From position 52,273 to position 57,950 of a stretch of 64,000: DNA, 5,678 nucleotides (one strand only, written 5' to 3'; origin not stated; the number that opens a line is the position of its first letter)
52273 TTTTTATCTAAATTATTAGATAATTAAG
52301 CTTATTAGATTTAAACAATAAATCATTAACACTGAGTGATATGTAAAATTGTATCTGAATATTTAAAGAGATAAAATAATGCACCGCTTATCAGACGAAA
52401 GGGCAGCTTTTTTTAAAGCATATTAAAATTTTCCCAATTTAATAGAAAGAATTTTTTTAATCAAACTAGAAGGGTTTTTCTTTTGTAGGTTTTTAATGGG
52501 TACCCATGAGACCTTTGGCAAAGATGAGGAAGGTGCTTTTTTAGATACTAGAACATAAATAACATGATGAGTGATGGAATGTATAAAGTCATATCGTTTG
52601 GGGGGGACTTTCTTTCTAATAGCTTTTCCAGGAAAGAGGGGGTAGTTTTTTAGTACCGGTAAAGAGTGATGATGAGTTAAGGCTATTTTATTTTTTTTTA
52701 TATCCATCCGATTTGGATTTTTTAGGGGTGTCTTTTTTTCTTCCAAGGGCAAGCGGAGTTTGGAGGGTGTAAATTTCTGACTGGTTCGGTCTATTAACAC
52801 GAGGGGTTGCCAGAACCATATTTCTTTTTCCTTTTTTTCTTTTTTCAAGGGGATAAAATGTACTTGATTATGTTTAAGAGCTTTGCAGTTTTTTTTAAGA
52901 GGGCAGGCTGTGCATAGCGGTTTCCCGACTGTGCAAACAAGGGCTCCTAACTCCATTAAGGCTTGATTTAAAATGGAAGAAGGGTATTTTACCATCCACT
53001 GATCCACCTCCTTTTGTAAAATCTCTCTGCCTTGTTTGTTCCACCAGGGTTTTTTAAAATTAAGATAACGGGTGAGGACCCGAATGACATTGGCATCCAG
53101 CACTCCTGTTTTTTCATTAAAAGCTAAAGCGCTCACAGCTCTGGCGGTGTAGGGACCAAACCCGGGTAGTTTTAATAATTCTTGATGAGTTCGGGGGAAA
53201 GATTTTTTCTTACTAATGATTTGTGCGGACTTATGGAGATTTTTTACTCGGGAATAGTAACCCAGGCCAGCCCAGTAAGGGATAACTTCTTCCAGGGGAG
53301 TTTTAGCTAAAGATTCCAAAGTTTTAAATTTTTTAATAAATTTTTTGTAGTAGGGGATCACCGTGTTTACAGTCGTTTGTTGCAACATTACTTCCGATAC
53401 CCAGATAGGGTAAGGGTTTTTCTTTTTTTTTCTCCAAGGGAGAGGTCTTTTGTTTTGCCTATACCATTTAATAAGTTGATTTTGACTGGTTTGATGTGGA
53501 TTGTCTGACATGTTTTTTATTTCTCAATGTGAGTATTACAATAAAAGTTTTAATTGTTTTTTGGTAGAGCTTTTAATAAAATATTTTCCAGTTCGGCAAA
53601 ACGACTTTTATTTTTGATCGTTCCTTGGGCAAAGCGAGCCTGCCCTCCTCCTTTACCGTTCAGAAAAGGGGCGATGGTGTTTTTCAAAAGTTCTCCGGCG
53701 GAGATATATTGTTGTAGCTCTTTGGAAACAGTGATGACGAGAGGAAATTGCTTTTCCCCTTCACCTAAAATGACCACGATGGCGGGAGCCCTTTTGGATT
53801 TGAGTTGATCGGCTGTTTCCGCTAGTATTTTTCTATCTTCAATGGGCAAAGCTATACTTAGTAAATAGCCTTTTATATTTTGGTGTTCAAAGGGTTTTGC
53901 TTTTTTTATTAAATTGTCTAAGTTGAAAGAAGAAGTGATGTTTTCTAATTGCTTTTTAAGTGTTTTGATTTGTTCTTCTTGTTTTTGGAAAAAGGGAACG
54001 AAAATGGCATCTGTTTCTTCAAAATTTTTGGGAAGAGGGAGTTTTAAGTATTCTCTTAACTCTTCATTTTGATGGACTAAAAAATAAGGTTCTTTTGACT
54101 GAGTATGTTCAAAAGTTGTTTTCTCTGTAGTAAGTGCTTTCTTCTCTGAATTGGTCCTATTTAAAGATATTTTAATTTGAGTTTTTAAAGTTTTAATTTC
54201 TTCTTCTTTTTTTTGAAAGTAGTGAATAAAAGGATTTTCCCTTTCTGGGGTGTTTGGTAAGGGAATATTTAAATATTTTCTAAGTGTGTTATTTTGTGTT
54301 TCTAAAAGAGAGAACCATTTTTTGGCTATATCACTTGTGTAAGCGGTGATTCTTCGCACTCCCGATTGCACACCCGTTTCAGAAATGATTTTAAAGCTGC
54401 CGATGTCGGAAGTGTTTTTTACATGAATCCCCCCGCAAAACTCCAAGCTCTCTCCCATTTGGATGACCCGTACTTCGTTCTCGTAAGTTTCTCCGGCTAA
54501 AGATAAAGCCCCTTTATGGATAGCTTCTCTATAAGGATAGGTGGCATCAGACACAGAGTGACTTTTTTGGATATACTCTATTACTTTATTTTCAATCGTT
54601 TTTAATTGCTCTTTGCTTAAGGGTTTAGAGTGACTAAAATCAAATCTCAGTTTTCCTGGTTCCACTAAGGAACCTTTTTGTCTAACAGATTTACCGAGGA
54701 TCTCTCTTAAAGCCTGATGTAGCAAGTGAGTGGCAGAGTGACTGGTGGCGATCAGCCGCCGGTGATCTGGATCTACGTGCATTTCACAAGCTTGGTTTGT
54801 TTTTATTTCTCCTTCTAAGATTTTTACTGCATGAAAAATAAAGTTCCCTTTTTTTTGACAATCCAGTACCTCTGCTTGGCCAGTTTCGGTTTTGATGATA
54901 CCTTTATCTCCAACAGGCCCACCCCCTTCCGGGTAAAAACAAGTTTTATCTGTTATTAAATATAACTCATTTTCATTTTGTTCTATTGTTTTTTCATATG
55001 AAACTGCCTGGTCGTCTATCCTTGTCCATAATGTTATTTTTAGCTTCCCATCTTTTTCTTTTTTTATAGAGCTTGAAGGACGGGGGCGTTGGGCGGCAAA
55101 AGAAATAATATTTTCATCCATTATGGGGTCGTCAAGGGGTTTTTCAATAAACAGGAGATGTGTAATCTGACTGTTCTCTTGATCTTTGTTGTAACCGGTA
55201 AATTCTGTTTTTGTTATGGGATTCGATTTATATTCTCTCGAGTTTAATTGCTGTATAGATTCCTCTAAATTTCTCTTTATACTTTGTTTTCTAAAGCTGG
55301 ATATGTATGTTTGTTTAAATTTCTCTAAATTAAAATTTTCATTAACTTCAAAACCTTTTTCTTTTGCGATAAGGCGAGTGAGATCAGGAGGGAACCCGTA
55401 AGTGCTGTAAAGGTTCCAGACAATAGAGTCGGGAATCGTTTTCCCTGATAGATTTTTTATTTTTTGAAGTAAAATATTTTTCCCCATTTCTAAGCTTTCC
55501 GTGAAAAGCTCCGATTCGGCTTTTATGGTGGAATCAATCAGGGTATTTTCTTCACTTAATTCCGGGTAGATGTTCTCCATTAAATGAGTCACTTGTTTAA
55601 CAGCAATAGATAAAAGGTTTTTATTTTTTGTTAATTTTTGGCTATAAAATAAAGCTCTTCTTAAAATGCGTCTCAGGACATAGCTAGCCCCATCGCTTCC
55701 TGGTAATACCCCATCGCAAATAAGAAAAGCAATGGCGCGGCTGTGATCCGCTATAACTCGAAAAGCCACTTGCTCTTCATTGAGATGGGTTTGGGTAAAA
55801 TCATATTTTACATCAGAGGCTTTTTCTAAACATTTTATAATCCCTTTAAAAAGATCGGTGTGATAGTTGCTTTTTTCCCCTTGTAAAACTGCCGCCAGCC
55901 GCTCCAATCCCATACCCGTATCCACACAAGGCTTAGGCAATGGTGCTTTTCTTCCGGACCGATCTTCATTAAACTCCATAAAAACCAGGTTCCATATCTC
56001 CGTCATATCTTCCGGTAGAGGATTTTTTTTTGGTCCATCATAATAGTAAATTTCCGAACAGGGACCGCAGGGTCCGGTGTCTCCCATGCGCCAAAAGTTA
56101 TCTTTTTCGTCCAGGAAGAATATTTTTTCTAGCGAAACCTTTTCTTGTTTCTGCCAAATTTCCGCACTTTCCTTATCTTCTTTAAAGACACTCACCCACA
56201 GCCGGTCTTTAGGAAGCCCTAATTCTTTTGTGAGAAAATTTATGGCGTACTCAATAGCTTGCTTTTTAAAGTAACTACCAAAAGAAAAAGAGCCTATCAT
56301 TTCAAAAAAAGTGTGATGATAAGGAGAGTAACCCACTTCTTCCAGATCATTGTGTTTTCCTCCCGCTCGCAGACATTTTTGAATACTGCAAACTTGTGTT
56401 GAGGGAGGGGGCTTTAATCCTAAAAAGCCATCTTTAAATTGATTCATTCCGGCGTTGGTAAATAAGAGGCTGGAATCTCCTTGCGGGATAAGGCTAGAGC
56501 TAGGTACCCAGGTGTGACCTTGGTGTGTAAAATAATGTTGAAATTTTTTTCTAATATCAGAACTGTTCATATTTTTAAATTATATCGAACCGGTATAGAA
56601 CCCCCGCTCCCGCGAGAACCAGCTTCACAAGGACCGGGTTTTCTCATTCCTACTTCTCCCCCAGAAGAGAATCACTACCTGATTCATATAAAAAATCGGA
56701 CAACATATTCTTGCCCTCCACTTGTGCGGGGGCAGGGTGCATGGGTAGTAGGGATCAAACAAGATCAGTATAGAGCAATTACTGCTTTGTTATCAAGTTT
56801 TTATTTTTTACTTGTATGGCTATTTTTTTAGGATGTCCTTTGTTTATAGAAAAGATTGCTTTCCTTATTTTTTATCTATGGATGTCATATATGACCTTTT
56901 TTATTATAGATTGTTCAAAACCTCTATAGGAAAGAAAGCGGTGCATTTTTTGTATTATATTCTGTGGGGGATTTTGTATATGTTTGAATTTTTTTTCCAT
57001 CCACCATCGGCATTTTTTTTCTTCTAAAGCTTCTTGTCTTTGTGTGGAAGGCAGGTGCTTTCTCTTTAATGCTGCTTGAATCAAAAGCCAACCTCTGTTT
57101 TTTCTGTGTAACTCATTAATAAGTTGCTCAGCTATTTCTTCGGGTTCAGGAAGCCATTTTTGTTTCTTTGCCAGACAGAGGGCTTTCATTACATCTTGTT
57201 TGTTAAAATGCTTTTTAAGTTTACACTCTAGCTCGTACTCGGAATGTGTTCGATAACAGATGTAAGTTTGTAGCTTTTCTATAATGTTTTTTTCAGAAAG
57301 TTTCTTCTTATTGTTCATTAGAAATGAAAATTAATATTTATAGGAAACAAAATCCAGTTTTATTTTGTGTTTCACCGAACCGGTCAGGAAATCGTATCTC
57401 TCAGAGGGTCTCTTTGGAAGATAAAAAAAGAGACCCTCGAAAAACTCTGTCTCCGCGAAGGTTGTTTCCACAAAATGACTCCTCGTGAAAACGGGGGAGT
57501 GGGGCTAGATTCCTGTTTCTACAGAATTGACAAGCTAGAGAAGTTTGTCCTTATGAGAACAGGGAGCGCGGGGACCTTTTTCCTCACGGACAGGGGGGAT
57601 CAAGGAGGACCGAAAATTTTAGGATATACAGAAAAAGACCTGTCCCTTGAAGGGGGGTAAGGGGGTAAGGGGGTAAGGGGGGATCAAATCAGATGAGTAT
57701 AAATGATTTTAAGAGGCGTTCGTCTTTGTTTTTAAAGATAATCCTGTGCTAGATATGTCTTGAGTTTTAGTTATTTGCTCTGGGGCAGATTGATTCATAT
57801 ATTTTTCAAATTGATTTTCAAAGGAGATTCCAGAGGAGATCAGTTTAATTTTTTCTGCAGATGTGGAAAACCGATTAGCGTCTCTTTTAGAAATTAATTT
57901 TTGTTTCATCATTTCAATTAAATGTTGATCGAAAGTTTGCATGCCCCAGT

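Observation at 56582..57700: A mosaic hairpin-rich repeat family ('family E') has two same-orientation copies bracketing recX, and both are stop-free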

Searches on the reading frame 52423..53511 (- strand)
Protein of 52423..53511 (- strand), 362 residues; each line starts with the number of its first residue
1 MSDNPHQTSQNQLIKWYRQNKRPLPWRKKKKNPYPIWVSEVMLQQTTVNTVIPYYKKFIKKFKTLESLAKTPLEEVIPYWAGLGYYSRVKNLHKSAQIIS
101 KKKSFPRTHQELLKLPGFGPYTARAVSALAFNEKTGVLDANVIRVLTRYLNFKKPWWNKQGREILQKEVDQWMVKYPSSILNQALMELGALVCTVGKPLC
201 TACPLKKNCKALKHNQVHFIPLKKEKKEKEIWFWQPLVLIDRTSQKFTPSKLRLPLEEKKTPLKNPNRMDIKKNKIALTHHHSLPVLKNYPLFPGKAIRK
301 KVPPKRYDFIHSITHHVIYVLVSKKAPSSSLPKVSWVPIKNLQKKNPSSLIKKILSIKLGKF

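Call 13: search_protein_families(library=pfam, proteins=[window:52423-53511:-])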
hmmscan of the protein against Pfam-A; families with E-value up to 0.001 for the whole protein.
window:52423-53511:- (362 aa): 2 families
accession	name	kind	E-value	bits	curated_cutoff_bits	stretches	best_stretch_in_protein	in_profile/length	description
PF00730.31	HhH-GPD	-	3.6e-20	72.7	26.2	1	38-154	1-91/108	HhH-GPD superfamily base excision DNA repair protein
PF00633.29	HHH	-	8e-05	22.7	24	1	103-126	4-27/30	Helix-hairpin-helix motif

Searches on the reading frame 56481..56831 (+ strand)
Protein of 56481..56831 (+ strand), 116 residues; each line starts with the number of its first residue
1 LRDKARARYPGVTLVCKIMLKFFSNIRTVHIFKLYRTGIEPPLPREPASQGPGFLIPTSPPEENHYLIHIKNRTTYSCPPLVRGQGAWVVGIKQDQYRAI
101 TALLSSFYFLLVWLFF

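Call 13: search_protein_families(library=pfam, proteins=[window:56481-56831:+])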
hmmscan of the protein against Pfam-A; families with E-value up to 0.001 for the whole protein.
window:56481-56831:+ (116 aa): 0 families

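Call 90: search_protein_families(library=ncbifam, proteins=[window:56481-56831:+], max_evalue=10)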
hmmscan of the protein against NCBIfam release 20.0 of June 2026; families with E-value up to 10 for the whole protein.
window:56481-56831:+ (116 aa): 0 families

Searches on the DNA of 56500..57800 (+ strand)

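Call 68: search_rna_families(source=window, start=56500, end=57800, threshold=evalue, max_evalue=1)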
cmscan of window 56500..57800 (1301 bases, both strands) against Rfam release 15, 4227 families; matches with E-value up to 1: 1.
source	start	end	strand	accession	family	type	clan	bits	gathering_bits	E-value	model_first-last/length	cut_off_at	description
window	57568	57683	-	RF01986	ZEB2_AS1_3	Gene; lncRNA;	-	18.2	55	0.41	1-100/100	no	ZEB2 antisense RNA 1 conserved region 3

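Call 69: search_dna_similar(query=window:56560-57720:+, collection=plasmids, mode=distant, max_evalue=0.001, max_rows=10)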
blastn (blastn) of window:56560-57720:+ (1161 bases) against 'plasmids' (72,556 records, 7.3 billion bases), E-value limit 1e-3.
No match.
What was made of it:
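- Tried and rejected: No match (call 69).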

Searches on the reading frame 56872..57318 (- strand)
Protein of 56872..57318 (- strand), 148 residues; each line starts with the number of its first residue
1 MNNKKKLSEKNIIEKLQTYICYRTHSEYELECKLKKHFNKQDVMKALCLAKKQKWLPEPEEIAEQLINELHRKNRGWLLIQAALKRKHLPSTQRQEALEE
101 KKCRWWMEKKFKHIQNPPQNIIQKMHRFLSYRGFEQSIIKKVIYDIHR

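Call 12: find_encoding_contigs(protein=window:56872-57318:-, flank=10000, max_places=10)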
Protein window:56872-57318:- (148 aa): no gene with exactly this product is on record in the collection.

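Call 13: search_protein_families(library=pfam, proteins=[window:56872-57318:-])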
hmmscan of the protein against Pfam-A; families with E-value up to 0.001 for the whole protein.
window:56872-57318:- (148 aa): 3 families
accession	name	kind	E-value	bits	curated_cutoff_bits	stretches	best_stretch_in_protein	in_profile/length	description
PF21981.2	RecX_HTH3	-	1.3e-09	38.5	26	1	106-143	10-48/48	RecX, third three-helix domain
PF02631.22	RecX_HTH2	-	0.00019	22.1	26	1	61-98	4-42/42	RecX, second three-helix domain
PF21982.2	RecX_HTH1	-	0.00022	21.6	26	0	22-45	11-35/40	RecX, first three-helix domain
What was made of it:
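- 56872..57318 (-): recX, the gene between the two focal copies. Pfam RecX_HTH1/2/3 (call 13).
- Checked: They lie on the same strand, one on each side of recX (56872-57318, minus strand; Pfam RecX HTH1-3, call 13).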

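Call 24: find_homologous_proteins(query=window:56872-57318:-, max_evalue=0.001)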
Query window:56872-57318:- (148 aa): 14 proteins with E <= 0.001 among 28 candidates.
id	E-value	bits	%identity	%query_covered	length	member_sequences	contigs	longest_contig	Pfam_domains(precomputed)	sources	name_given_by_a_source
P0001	2.4e-92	325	100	100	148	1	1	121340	PF21981.3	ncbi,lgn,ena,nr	ncbi:MAG: regulatory protein RecX [Bdellovibrionales bacterium]|nr:regulatory protein RecX [Bdellovi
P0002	5.5e-72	259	80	100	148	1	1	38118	PF21981.3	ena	-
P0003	1.9e-55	205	66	99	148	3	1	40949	PF21982.3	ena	-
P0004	1.2e-50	190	63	97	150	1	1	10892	PF21981.3,PF21982.3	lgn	-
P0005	1.3e-50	189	63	95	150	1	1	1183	PF21981.3,PF21982.3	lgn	-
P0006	5.9e-50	187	61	96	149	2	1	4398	PF21981.3,PF21982.3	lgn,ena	-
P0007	9.0e-50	187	63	96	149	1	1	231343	PF21981.3,PF21982.3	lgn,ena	-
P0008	5.2e-49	184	61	95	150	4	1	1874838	PF21981.3,PF21982.3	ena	-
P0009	2.3e-48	182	59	93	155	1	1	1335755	PF21981.3,PF21982.3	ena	-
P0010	1.8e-46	176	58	96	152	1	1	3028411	PF21981.3,PF21982.3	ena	-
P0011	1.9e-45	173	58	96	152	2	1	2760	PF21981.3,PF21982.3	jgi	jgi:regulatory protein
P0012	5.2e-45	171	60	92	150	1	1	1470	PF21981.3,PF21982.3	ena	-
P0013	7.0e-45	171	60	85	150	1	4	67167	PF21981.3,PF21982.3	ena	-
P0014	1.0e-37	148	51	92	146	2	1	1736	PF21981.3,PF21982.3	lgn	-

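Call 25: find_encoding_contigs(protein=P0002, flank=10000, max_places=3)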
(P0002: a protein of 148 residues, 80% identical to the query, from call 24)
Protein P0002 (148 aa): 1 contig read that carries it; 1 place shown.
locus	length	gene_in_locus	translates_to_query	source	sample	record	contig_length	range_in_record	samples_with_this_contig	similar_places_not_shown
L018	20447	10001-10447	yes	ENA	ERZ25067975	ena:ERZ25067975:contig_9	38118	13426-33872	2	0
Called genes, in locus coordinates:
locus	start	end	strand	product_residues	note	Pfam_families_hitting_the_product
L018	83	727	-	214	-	-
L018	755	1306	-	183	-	-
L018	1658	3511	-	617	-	PF00140:Sigma70_r1_2, PF04542:Sigma70_r2, PF04539:Sigma70_r3, PF04545:Sigma70_r4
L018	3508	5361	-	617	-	PF01807:Zn_ribbon_DnaG, PF08275:DNAG_N, PF01751:Toprim, PF13155:Toprim_2, PF13362:Toprim_3, PF13662:Toprim_4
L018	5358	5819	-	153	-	PF09424:YqeY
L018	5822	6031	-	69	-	PF01165:Ribosomal_S21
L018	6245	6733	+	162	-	PF00383:dCMP_cyt_deam_1, PF14437:MafB19-deam, PF14439:Bd3614-deam (weak)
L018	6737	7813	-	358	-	PF00154:RecA_N, PF06745:ATPase (faint), PF08423:Rad51 (weak), PF27531:MT3502_N (weak), PF21096:RecA_C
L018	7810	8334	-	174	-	PF02464:CinA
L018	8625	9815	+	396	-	PF00437:T2SSE, PF25199:nSTAND_NTPase5 (faint)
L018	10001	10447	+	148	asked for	PF21981:RecX_HTH3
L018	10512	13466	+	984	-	PF01411:tRNA-synt_2c, PF07973:tRNA_SAD, PF02272:DHHA1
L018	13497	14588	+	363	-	PF00730:HhH-GPD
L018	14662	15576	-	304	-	PF25561:QRICH1 (faint), PF14882:INT_rpt (faint)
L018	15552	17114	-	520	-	PF00270:DEAD (weak), PF04851:ResIII, PF00271:Helicase_C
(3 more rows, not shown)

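Call 26: find_encoding_contigs(protein=P0003, flank=10000, max_places=3)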
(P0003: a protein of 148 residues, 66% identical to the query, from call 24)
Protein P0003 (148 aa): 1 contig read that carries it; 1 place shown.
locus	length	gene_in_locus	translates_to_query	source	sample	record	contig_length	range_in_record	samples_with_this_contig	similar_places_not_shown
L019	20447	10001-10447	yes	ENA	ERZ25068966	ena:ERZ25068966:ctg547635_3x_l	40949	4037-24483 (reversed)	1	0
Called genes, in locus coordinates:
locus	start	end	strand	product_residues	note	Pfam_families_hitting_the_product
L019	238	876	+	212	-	PF00589:Phage_integrase (weak)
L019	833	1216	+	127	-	PF00589:Phage_integrase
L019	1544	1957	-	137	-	PF04539:Sigma70_r3, PF04545:Sigma70_r4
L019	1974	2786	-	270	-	PF04542:Sigma70_r2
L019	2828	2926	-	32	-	-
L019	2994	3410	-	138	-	-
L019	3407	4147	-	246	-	-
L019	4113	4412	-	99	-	-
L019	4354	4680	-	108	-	PF08275:DNAG_N, PF13662:Toprim_4, PF13155:Toprim_2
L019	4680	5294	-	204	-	PF01807:Zn_ribbon_DnaG, PF08275:DNAG_N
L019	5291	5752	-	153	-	PF09424:YqeY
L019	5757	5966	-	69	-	PF01165:Ribosomal_S21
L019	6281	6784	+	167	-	PF00383:dCMP_cyt_deam_1, PF14437:MafB19-deam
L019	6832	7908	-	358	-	PF00154:RecA_N, PF06745:ATPase (weak), PF08423:Rad51, PF27531:MT3502_N (weak), PF01637:ATPase_2 (weak), PF21096:RecA_C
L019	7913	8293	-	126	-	PF02464:CinA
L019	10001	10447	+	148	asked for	PF21982:RecX_HTH1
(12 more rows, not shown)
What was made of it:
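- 56872..57318 (-): Orthologues of 80% and 66% identity lie in conserved synteny (calls 24-26).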

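Call 27: find_encoding_contigs(protein=P0001, flank=10000, max_places=3)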
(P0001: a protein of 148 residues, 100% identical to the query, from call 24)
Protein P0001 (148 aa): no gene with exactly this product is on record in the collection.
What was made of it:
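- Tried and rejected: Nothing was on record (calls 12, 27), although a 100% identical cluster exists (call 24).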
